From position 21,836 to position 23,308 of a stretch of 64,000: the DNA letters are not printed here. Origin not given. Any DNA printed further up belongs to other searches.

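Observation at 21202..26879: Duplicated, translationally coupled two-gene cassette (secreted partner plus GP42-like lipoprotein) flanking lnt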

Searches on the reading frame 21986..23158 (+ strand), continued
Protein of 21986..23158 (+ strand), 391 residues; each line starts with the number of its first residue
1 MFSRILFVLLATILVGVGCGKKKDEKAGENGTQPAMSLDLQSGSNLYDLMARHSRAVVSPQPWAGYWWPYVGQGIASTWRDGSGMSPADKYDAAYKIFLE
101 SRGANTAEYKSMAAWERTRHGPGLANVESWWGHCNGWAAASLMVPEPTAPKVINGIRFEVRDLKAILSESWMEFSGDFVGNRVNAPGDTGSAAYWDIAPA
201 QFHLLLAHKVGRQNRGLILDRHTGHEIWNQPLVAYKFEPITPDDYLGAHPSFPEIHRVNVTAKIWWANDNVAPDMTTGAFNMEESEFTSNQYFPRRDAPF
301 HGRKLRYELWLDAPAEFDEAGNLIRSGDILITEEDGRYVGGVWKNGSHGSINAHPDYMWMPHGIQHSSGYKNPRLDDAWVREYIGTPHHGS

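Call 71: search_solved_structures(query=A4, max_evalue=0.01, show_alignments=1)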
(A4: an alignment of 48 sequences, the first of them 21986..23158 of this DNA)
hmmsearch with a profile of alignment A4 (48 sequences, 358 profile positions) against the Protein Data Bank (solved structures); distinct sequences matched with E-value up to 0.01: 1.
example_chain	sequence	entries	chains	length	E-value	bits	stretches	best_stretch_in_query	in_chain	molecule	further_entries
3tw5_A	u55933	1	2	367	7.2e-27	97.2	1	55-219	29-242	Transglutaminase elicitor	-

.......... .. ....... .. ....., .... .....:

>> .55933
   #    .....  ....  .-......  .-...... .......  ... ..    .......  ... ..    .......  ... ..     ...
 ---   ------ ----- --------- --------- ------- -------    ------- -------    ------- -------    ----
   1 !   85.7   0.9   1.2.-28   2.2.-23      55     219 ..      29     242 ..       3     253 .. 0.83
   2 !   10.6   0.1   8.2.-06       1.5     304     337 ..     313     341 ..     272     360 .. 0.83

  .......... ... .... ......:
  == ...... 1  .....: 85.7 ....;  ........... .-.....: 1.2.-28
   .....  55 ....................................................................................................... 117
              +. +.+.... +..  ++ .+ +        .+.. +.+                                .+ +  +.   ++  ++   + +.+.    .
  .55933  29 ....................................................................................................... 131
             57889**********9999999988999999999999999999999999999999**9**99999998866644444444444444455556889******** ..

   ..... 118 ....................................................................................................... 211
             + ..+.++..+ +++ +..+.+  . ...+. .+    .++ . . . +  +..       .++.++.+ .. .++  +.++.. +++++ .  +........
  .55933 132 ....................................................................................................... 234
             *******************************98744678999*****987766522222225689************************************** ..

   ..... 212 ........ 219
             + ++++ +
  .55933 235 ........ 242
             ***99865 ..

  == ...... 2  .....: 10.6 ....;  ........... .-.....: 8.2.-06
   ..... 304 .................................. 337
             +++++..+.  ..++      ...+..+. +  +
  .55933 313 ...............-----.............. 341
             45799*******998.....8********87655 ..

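Call 74: search_protein_families(library=pfam, proteins=[L013:1664-2683:-, L023:9065-10087:-, L017:9983-10606:-, L022:7416-8747:-, L028:4600-5721:+, L026:10424-12289:-, L015:9462-10562:-, L058:4484-5179:-, L027:2757-4220:-, L041:3807-5210:-], max_evalue=0.001)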
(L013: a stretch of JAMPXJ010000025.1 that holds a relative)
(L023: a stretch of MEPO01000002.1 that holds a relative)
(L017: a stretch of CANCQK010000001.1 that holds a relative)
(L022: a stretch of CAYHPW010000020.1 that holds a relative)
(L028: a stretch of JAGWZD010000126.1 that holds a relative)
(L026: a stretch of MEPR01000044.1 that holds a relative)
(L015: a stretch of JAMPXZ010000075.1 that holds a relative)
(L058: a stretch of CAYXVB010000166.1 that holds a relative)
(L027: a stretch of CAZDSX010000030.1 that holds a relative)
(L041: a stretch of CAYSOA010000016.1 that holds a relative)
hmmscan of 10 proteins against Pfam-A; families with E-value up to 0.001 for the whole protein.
L013:1664-2683:- (340 aa): 1 family
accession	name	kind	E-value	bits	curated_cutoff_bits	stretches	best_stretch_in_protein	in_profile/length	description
PF06271.18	RDD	-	3.9e-23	82.7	24.1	1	26-161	1-137/137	RDD family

L023:9065-10087:- (341 aa): 7 families
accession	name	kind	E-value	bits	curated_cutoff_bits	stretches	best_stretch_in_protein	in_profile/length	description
PF13649.12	Methyltransf_25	-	1.7e-12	48.3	27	1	194-280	2-97/97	Methyltransferase domain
PF03848.20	TehB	-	3.8e-12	46.5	20.4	1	182-326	23-173/193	Tellurite resistance protein TehB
PF08241.18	Methyltransf_11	-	1.6e-10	41.9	21.2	1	194-284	1-95/95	Methyltransferase domain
PF08242.18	Methyltransf_12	-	1.8e-07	32.3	30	1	194-281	1-97/98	Methyltransferase domain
PF13489.12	Methyltransf_23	-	4.4e-07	30.2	27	1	179-298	7-130/164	Methyltransferase domain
PF13847.12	Methyltransf_31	-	1.3e-06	28.6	27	1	192-295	6-125/145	Methyltransferase domain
PF05175.20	MTS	-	0.00017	21.7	23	1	179-260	21-104/170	Methyltransferase small domain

L017:9983-10606:- (208 aa): 2 families
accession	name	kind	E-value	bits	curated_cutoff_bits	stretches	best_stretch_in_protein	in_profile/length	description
PF00156.33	Pribosyltran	-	2.1e-28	99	26.3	1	42-190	6-156/158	Phosphoribosyl transferase domain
PF18929.5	DUF5678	-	0.00066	19.9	23.2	0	122-151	7-37/49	Family of unknown function (DUF5678)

L022:7416-8747:- (444 aa): 1 family
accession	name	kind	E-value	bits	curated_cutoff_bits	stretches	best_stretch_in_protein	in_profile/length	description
PF02417.20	Chromate_transp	-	3.2e-74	248.9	28.6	2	271-434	2-165/166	Chromate transporter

L028:4600-5721:+ (374 aa): 1 family
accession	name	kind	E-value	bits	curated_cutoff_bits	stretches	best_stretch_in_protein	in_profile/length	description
PF00892.27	EamA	-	9.4e-36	123.5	28.2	2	231-365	2-132/135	EamA-like transporter family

L026:10424-12289:- (622 aa): 1 family
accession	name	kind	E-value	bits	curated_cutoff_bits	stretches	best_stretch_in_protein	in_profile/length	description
PF01553.26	Acyltransferase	-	4.5e-15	56.1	23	1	214-353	8-132/132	Acyltransferase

L015:9462-10562:- (367 aa): 3 families
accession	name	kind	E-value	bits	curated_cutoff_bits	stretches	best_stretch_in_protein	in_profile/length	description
PF07479.19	NAD_Gly3P_dh_C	-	8.3e-51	172.4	25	1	217-357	1-141/142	NAD-dependent glycerol-3-phosphate dehydrogenase C-terminus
PF01210.29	NAD_Gly3P_dh_N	-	6.8e-45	153.3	23.1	1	41-192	1-152/158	NAD-dependent glycerol-3-phosphate dehydrogenase N-terminus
PF20618.3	GPD_NAD_C_bact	-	8.2e-18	65.2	27.6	1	277-343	1-66/66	Bacterial GPD, NAD-dependent C-terminal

L058:4484-5179:- (232 aa): 1 family
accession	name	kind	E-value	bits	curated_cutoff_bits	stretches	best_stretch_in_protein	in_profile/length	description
PF01706.21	FliG_C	-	2e-12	47.8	23.3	1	127-225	6-106/108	FliG C-terminal domain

L027:2757-4220:- (488 aa): 4 families
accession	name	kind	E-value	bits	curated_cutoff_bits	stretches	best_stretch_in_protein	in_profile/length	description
PF07690.21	MFS_1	-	5.7e-64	216.6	33.4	2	94-440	1-347/347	Major Facilitator Superfamily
PF12832.13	MFS_1_like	-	1.8e-12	47.5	25.2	1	105-456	15-371/373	MFS_1 like family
PF13347.12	MFS_2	-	2.2e-09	36.8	27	1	99-411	8-338/427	MFS/sugar transport protein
PF00083.30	Sugar_tr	-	1.1e-08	34.8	22.3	1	122-464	44-428/452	Sugar (and other) transporter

L041:3807-5210:- (468 aa): 1 family
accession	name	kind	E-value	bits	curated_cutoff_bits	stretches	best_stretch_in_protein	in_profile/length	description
PF01569.27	PAP2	-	6.6e-21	74.9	27.2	1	338-459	2-127/130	PAP2 superfamily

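Call 77: find_encoding_contigs(protein=P0089, flank=3000, max_places=1)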
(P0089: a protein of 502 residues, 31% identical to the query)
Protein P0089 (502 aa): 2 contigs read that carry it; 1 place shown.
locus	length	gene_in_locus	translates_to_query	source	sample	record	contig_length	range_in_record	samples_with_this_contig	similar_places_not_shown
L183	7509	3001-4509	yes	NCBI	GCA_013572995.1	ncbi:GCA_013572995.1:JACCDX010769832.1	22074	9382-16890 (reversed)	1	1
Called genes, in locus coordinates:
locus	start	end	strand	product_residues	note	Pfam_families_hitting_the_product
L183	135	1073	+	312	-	-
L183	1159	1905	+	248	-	PF13645:YkuD_2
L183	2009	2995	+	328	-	-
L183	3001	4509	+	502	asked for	PF16683:TGase_elicitor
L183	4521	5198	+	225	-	-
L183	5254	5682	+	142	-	PF00571:CBS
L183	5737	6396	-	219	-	PF13441:Gly-zipper_YMGG, PF09476:Pilus_CpaD (faint), PF13488:Gly-zipper_Omp (weak), PF00691:OmpA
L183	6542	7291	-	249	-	PF01553:Acyltransferase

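Call 78: find_encoding_contigs(protein=P0101, flank=3000, max_places=1)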
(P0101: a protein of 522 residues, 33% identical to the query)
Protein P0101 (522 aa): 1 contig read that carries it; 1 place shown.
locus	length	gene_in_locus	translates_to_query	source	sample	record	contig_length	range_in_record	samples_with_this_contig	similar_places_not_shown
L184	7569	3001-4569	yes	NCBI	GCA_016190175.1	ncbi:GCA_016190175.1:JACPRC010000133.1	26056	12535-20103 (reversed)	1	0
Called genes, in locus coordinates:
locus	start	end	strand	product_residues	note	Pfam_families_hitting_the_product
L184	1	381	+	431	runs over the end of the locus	PF00224:PK, PF02887:PK_C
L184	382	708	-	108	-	-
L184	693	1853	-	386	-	PF00730:HhH-GPD, PF00633:HHH (faint), PF00293:NUDIX, PF14815:NUDIX_4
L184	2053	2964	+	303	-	-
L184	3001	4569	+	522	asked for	PF16683:TGase_elicitor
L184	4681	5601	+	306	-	-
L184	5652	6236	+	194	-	-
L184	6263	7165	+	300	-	PF25900:PAPPA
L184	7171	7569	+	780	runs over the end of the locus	PF00069:Pkinase, PF07714:PK_Tyr_Ser-Thr, PF01636:APH (faint), PF03109:ABC1 (weak)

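Call 79: find_encoding_contigs(protein=P0090, flank=3000, max_places=1)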
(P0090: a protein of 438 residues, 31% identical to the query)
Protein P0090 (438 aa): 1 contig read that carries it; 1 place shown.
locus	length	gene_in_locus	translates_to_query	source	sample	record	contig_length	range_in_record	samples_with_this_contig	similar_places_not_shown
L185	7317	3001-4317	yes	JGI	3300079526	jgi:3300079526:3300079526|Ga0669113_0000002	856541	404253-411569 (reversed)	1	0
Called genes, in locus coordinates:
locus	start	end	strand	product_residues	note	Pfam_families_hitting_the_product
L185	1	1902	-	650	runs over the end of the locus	PF16683:TGase_elicitor, PF13606:Ank_3 (faint), PF13637:Ank_4 (faint), PF00023:Ank (faint), PF12796:Ank_2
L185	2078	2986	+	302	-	-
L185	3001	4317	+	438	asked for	PF16683:TGase_elicitor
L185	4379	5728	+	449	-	PF03721:UDPG_MGDP_dh_N, PF00984:UDPG_MGDP_dh, PF03720:UDPG_MGDP_dh_C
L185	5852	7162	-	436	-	PF26178:Rv2075c_cat, PF26146:PI-PLC_X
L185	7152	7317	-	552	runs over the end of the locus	-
